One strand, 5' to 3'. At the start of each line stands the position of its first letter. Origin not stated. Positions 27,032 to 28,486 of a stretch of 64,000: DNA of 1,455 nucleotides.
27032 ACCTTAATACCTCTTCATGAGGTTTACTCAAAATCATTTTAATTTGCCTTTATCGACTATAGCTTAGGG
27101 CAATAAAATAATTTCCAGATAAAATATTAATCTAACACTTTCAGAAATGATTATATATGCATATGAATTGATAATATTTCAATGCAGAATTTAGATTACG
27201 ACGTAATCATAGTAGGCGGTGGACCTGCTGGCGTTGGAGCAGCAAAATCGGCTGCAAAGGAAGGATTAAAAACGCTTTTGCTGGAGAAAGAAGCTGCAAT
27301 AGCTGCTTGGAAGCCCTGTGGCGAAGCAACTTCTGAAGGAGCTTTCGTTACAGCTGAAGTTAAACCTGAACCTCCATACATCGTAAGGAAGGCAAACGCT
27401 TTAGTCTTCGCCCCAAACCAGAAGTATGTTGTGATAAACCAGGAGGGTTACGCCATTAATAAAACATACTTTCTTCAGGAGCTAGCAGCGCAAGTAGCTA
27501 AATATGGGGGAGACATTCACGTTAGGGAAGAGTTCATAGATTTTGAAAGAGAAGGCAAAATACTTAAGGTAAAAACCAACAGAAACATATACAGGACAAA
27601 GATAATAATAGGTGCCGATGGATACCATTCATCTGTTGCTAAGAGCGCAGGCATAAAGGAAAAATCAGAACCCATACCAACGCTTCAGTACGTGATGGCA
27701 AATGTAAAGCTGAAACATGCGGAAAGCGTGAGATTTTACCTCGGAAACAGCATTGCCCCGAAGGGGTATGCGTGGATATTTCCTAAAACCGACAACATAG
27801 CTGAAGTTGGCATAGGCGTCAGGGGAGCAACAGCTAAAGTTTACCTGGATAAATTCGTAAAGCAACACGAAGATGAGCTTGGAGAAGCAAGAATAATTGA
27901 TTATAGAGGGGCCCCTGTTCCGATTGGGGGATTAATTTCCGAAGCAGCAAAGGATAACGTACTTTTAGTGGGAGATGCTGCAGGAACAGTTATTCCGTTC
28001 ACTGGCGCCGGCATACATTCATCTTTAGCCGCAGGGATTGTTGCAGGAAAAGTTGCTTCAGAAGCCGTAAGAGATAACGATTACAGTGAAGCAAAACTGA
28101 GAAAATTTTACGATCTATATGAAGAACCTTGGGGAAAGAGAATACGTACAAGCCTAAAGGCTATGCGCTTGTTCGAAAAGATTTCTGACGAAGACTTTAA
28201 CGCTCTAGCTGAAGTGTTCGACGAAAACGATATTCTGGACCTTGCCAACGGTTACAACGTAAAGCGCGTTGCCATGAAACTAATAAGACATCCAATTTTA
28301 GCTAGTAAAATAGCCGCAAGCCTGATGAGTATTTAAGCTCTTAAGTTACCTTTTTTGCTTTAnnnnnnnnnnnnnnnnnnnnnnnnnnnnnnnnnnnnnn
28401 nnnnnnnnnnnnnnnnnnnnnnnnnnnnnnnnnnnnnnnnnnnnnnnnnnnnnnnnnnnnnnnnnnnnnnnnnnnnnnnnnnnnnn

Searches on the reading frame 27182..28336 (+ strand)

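Call 70: search_protein_families(library=pfam, proteins=[window:27182-28336:+], max_evalue=0.01)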
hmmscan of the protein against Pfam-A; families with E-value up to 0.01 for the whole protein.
window:27182-28336:+ (384 aa): 13 families
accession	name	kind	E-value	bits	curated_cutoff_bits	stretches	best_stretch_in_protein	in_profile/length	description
PF22578.2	GGR_cat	-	2.4e-21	75.8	27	1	167-244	5-86/88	Geranylgeranyl reductase catalytic domain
PF01494.25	FAD_binding_3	-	4.7e-14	52.8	22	2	94-281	99-307/349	FAD binding domain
PF01266.30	DAO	-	5.4e-11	43.1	27.9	2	7-41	1-35/353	FAD dependent oxidoreductase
PF13738.12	Pyr_redox_3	-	1.2e-09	38.3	30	1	9-151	1-137/305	Pyridine nucleotide-disulphide oxidoreductase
PF12831.13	FAD_oxidored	-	1.5e-09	38.1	27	1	7-145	1-143/416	FAD dependent oxidoreductase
PF07992.20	Pyr_redox_2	-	3.2e-08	33.8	26.1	1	6-158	1-119/291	Pyridine nucleotide-disulphide oxidoreductase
PF05834.18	Lycopene_cycl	-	1.5e-07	31.3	23.4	0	7-39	1-35/380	Lycopene cyclase protein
PF03486.20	HI0933_like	-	1.1e-06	28.7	50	1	7-40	2-35/244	HI0933-like protein Rossmann domain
PF01946.23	Thi4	-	5e-06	26.4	26.2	1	5-40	17-53/235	Thi4 family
PF01134.28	GIDA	-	6.5e-06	25.9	22.1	1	7-49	1-43/391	Glucose inhibited division protein A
PF00890.30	FAD_binding_2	-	1.3e-05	25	20.4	1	7-39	1-33/414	FAD binding domain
PF13450.12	NAD_binding_8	-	7.8e-05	23.3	21.9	1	10-41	1-32/68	NAD(P)-binding Rossmann-like domain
PF04820.20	Trp_halogenase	-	0.0007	19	21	0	90-282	153-344/458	Tryptophan halogenase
